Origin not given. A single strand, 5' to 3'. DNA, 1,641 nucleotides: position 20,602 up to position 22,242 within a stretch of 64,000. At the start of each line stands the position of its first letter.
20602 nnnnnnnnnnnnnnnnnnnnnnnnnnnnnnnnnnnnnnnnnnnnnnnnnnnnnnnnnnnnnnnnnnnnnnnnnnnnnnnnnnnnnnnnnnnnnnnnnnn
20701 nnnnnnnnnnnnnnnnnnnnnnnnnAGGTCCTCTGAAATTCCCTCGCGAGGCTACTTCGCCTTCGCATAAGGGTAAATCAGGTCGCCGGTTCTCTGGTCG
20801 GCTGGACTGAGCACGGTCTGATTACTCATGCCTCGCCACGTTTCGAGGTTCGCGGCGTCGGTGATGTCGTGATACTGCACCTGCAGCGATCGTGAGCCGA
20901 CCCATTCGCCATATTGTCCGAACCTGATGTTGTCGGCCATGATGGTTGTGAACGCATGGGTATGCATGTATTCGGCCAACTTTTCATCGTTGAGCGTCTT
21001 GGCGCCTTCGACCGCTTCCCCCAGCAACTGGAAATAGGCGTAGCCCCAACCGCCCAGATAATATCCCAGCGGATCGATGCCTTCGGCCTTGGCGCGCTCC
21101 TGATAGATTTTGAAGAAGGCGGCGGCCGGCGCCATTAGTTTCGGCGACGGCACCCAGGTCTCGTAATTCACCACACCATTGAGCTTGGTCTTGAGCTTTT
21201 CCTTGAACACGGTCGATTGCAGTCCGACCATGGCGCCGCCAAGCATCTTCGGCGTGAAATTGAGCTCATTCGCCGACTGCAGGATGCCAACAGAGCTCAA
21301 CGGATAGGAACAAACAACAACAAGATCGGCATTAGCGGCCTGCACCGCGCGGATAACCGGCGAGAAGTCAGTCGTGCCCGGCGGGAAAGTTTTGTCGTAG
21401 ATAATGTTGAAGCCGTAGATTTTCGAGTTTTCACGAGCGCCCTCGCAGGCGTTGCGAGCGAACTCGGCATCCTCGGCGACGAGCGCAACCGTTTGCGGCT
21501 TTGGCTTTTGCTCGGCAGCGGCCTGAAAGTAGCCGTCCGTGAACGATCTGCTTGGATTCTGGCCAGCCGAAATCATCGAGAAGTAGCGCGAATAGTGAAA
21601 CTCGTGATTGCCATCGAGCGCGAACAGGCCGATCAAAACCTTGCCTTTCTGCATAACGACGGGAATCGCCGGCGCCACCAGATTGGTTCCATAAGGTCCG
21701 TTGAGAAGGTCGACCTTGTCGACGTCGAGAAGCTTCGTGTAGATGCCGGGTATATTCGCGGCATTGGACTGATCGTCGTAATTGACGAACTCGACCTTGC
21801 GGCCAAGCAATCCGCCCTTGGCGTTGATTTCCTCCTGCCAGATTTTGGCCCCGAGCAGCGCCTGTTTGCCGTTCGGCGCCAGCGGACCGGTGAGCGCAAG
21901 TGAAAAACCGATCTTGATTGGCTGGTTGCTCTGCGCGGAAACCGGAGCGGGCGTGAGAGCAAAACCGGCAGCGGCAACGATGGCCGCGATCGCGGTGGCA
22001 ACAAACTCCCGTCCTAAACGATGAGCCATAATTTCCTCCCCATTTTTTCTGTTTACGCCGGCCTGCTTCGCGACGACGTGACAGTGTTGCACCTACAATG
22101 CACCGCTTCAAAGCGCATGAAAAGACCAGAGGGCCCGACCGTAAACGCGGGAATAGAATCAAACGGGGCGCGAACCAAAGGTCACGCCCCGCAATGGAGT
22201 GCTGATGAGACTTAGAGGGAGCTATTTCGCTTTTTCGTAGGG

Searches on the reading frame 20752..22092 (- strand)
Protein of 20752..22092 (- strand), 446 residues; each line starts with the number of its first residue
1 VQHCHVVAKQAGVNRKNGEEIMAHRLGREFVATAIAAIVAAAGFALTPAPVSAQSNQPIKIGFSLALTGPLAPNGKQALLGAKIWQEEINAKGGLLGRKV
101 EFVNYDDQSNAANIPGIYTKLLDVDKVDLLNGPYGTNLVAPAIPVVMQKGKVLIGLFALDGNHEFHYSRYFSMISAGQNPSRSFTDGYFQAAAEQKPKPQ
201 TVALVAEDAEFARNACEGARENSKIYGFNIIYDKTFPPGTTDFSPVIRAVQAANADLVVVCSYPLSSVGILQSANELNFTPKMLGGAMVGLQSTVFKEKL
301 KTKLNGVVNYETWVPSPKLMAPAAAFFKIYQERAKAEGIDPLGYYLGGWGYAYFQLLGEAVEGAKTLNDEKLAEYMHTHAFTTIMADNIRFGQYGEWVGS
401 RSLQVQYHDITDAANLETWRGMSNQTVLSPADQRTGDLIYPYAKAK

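Call 3: search_protein_families(library=pfam, proteins=[window:20752-22092:-], max_evalue=0.01)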
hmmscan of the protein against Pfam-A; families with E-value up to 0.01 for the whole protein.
window:20752-22092:- (446 aa): 3 families
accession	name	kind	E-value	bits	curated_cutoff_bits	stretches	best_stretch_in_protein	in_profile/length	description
PF13458.12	Peripla_BP_6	-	2.2e-54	185.8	31.7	1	58-395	1-327/343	Periplasmic binding protein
PF13433.12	Peripla_BP_5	-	1.1e-14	54.8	27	1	59-382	1-312/363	Periplasmic binding protein domain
PF01094.35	ANF_receptor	-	3.7e-07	30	25.4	1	87-282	11-205/353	Receptor family ligand binding region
